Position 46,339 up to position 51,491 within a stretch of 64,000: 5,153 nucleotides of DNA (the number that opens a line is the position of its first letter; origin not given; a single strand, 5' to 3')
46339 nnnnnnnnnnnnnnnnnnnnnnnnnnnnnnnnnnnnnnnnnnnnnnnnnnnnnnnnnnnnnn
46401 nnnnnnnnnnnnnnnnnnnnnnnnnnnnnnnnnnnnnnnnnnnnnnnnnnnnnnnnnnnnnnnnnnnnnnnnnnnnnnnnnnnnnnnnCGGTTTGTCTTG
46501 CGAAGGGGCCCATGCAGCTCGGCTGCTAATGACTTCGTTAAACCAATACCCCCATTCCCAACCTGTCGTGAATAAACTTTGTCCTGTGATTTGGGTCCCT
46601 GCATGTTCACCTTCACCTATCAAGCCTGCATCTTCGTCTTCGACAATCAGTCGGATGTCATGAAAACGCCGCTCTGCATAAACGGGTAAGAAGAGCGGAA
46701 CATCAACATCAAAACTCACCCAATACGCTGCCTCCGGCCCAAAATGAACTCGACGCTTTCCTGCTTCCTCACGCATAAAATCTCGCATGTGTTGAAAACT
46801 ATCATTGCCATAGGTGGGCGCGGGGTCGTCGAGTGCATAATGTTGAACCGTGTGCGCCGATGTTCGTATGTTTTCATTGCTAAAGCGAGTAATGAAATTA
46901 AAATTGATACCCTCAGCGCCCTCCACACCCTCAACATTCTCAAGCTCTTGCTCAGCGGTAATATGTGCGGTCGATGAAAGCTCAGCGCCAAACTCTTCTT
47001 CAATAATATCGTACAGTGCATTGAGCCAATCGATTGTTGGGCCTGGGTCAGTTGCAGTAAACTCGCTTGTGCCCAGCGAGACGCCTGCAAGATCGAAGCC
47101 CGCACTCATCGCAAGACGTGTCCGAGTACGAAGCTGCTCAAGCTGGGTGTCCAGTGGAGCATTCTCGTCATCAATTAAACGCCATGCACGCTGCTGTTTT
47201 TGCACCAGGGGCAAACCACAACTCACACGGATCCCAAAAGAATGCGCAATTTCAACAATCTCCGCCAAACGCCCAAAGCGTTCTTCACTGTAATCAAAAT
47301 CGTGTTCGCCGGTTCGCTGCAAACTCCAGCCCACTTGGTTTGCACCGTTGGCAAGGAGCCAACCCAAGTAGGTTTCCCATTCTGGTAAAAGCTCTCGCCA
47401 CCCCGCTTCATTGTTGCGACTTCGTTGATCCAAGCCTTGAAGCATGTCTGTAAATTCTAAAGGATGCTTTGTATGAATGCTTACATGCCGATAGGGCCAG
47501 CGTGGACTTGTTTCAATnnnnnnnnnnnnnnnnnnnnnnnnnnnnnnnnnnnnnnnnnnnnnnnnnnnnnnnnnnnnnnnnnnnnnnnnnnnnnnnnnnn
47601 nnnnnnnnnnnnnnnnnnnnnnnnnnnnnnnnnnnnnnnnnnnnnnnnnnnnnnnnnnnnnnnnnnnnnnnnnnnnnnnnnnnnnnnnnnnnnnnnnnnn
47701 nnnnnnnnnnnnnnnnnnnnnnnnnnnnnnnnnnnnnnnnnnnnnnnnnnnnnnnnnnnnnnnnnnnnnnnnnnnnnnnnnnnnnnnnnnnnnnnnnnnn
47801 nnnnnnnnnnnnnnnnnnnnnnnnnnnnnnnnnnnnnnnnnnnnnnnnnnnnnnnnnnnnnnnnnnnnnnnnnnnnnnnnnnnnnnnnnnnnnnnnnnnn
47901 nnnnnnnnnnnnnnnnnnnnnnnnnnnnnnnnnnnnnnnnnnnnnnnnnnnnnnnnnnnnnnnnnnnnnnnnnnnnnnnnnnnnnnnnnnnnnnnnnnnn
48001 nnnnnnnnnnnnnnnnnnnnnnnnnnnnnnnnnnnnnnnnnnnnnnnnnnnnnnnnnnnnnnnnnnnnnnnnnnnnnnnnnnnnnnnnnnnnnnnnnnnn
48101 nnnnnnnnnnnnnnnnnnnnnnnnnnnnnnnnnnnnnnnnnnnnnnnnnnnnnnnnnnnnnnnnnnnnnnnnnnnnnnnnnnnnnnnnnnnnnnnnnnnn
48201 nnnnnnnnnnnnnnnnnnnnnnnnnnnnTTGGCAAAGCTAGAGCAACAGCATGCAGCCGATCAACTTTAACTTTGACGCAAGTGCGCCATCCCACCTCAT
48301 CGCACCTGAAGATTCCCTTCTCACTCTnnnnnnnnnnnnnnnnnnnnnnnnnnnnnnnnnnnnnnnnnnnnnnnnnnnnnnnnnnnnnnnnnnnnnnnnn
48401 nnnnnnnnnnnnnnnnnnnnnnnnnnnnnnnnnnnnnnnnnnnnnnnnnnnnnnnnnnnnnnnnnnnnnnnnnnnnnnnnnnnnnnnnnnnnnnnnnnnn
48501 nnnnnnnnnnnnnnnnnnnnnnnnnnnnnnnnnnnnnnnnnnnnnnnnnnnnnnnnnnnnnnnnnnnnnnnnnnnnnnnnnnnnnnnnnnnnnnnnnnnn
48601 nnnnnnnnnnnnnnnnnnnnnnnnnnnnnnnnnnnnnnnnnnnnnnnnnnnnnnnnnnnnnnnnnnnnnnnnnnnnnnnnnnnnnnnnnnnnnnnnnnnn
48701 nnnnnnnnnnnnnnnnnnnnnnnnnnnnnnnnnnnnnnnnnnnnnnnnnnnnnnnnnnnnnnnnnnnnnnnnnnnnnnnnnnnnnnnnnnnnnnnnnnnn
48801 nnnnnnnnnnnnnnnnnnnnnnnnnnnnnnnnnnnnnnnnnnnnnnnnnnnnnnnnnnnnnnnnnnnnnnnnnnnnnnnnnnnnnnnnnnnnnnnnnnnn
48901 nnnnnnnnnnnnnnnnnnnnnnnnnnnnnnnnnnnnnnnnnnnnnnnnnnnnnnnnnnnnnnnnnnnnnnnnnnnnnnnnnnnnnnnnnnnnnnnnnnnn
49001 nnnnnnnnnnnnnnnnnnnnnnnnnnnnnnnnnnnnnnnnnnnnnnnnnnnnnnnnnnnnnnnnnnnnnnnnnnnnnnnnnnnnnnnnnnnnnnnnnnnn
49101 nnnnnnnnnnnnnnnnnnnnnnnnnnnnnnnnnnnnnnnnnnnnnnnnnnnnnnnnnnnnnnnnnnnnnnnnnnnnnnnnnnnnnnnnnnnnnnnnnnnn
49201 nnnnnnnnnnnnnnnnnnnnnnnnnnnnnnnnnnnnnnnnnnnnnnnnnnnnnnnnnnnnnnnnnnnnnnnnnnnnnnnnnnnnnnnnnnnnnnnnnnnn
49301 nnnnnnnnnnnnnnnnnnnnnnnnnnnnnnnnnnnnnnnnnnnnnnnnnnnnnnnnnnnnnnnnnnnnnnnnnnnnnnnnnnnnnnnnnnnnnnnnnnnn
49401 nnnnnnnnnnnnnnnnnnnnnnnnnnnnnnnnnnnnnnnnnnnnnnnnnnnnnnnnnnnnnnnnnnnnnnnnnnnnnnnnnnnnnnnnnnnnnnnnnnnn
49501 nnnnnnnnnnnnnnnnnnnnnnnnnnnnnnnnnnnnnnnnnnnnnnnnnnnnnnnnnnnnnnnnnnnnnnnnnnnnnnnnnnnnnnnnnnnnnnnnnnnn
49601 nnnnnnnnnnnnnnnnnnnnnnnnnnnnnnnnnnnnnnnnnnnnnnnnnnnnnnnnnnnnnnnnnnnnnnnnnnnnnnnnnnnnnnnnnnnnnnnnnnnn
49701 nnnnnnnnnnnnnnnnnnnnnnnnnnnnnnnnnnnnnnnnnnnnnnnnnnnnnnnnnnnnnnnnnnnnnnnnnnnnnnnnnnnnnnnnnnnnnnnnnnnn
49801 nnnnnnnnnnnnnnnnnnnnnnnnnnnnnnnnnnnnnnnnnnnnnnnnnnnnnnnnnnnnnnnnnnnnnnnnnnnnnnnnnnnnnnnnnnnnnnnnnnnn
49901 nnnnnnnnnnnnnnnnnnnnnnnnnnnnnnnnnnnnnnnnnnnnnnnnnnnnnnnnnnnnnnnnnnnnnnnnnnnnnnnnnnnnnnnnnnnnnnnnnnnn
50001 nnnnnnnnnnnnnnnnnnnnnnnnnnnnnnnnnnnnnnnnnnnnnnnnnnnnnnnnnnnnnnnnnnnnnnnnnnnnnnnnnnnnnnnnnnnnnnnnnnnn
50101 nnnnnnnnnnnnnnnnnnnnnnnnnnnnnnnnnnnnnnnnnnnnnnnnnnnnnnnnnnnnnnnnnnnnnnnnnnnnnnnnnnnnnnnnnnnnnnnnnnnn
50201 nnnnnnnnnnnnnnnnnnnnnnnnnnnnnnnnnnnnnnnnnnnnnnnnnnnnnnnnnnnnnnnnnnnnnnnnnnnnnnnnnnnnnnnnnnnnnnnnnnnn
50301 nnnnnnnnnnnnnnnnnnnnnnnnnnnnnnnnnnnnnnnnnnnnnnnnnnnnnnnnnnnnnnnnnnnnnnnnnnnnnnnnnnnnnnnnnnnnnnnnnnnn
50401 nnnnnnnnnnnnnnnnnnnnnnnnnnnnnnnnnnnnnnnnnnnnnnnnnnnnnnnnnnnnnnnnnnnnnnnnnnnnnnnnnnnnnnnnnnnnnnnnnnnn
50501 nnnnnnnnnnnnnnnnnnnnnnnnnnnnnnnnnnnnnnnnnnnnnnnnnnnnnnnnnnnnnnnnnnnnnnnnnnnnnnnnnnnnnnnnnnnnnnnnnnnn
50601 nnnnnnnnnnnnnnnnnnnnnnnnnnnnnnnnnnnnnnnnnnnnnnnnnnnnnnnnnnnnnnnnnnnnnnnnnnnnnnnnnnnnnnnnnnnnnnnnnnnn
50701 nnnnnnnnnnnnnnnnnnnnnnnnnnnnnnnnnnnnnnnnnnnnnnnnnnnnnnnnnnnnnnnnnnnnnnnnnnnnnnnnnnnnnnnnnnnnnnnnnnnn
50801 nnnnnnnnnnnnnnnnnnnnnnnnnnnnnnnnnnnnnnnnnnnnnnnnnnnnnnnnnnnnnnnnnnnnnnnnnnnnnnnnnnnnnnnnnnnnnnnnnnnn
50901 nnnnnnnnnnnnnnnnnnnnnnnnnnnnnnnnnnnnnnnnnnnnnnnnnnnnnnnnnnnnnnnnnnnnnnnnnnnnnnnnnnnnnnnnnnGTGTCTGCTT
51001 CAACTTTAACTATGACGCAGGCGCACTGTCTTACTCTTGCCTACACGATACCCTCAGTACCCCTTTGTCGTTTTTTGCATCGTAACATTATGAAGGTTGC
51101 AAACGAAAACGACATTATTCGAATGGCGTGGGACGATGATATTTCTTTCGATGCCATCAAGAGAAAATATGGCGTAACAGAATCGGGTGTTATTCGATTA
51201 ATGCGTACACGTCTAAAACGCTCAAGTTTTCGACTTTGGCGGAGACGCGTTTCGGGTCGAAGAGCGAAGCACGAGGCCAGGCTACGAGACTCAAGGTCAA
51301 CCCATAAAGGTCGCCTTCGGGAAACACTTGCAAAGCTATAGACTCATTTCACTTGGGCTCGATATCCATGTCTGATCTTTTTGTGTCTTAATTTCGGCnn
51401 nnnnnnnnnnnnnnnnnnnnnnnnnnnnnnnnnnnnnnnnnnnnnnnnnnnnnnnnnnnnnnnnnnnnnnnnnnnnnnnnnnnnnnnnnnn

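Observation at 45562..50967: Tandem pair of ~880-aa lipoprotein paralogs of an unrecognised family (possible novel glycoside-hydrolase-like enzymes)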

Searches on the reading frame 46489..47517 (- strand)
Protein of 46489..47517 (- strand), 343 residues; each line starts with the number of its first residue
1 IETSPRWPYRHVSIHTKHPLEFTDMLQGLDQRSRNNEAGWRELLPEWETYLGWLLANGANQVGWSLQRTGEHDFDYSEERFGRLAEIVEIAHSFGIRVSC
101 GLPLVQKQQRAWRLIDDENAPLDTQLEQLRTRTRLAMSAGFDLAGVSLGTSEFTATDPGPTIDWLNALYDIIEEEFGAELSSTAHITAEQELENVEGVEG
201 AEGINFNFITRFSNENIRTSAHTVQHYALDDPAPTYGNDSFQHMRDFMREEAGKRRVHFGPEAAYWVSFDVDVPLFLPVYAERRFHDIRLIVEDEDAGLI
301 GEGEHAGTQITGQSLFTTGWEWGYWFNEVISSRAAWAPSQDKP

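Call 61: predict_structure(alignment_id=A4)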
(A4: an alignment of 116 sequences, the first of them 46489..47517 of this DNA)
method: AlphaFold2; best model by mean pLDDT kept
length: 343 residues; sequences in the alignment: 116
mean_pLDDT: 92.5   pTM: 0.92
mean pLDDT of the five models: 92.5, 92.4, 91.6, 91.5, 91.4
residues with pLDDT >= 90: 272; 70-90: 55; 50-70: 16; < 50: 0
segments of 3 or more residues with pLDDT < 50: none
pLDDT, mean of each block of 10 residues (from residue 1): 88 88 95 97 97 95 96 97 99 98 94 96 98 98 96 93 98 98 92 92 95 97 90 87 95 97 70 74 92 97 97 87 79 88 71
secondary structure, 60 per line:
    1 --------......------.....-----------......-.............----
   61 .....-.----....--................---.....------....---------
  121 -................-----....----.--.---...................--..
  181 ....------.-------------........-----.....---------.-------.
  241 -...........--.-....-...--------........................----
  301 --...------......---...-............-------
elements in order: E9-14 H21-25 H37-42 H44-56 E61-65 H72-75 H78-93 E97-101 H122-137 E143-146 H158-176 E179-184 H206-212 E218-222 H242-251 E257-260 E262-264 H273-296 E312-317 H325-336

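Call 63: fold_search(model_id=the predicted structure, library=pdb)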
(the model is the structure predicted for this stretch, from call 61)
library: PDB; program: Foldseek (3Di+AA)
matches with E <= 10: 1866; with E <= 0.001: 472
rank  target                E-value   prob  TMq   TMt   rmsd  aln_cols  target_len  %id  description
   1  2wzi_A                1.6e-07  1.00  0.50  0.29   8.7       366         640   12  BtGH84 D243N in complex with 5F-oxazoline (released 2010-01-26)
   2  2vvn_B                1.9e-07  1.00  0.50  0.29   8.4       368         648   12  BtGH84 in complex with NH-Butylthiazoline (released 2008-07-01)
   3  5mi7                  2.0e-07  1.00  0.49  0.27   9.4       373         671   12  BtGH84 mutant with covalent modification by MA4 in complex with PUGNAc (released 2017-11-01)
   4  5fl0_A                2.4e-07  1.00  0.50  0.28   8.4       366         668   13  Structure of a hydrolase with an inhibitor (released 2016-08-31)
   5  5mi5                  2.4e-07  1.00  0.49  0.27   8.6       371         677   12  BtGH84 mutant with covalent modification by MA3 in complex with PUGNAc (released 2017-11-01)
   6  1k9e                  2.9e-07  1.00  0.54  0.31   7.7       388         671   11  Crystal structure of a mutated family-67 alpha-D-glucuronidase (E285N) from Bacillus stearothermophilus T-6, complexed w (released 2002-10-29)
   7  4ais_B                3.1e-07  1.00  0.49  0.29   8.0       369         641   12  A complex structure of BtGH84 (released 2012-06-20)
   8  2w67_B                3.2e-07  1.00  0.50  0.32   9.3       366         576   12  BtGH84 in complex with FMA34 (released 2009-04-14)
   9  1k9d                  3.8e-07  1.00  0.54  0.30   7.3       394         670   12  The 1.7 A crystal structure of alpha-D-glucuronidase, a family-67 glycoside hydrolase from Bacillus stearothermophilus T (released 2002-10-29)
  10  2chn_B                3.8e-07  1.00  0.49  0.29   8.6       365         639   12  Bacteroides thetaiotaomicron hexosaminidase with O-GlcNAcase activity- NAG-thiazoline complex (released 2006-05-08)
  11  5mi6                  5.1e-07  1.00  0.49  0.27   8.5       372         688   12  BtGH84 mutant with covalent modification by MA3 in complex with Thiamet G (released 2017-11-01)
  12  2xm2_B                5.4e-07  1.00  0.50  0.29   8.4       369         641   12  BtGH84 in complex with LOGNAc (released 2011-08-03)
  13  5fl1_A                6.1e-07  1.00  0.49  0.26   8.3       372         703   12  Structure of a hydrolase with an inhibitor (released 2016-08-31)
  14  1l8n_A                6.4e-07  1.00  0.54  0.31   7.9       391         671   13  The 1.5A crystal structure of alpha-D-glucuronidase from Bacillus stearothermophilus T-1, complexed with 4-O-methyl-gl (released 2003-03-21)
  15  2vvn_A                6.8e-07  1.00  0.49  0.28   8.8       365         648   12  BtGH84 in complex with NH-Butylthiazoline (released 2008-07-01)
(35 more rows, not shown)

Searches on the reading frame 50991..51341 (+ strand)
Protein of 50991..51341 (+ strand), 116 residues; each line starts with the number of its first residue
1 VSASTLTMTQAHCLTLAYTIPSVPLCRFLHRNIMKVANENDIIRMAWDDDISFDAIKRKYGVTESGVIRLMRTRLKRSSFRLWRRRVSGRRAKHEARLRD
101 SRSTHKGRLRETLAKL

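Call 13: search_protein_families(library=pfam, proteins=[window:50991-51341:+], max_evalue=0.01)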
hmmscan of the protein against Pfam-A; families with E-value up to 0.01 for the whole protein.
window:50991-51341:+ (116 aa): 2 families
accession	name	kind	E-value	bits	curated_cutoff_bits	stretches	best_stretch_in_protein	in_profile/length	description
PF10985.13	DUF2805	-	1.7e-24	86.4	22.5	1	42-103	3-64/71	Protein of unknown function (DUF2805)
PF04545.22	Sigma70_r4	-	0.0081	16.1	24.1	0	38-73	8-43/50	Sigma-70, region 4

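Call 65: search_protein_families(library=ncbifam, proteins=[window:50991-51341:+], max_evalue=0.01)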
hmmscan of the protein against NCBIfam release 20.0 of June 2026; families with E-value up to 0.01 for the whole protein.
window:50991-51341:+ (116 aa): 2 families
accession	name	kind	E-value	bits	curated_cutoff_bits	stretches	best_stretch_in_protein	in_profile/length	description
TIGR03643.1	TIGR03643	hypoth_equivalog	1.4e-27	95.7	66.55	1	40-103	3-65/72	TIGR03643 family protein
NF050494.1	T3SS_eff_TmeB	subfamily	0.0048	16.1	75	1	33-100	47-114/387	TmeB family type III secretion system effector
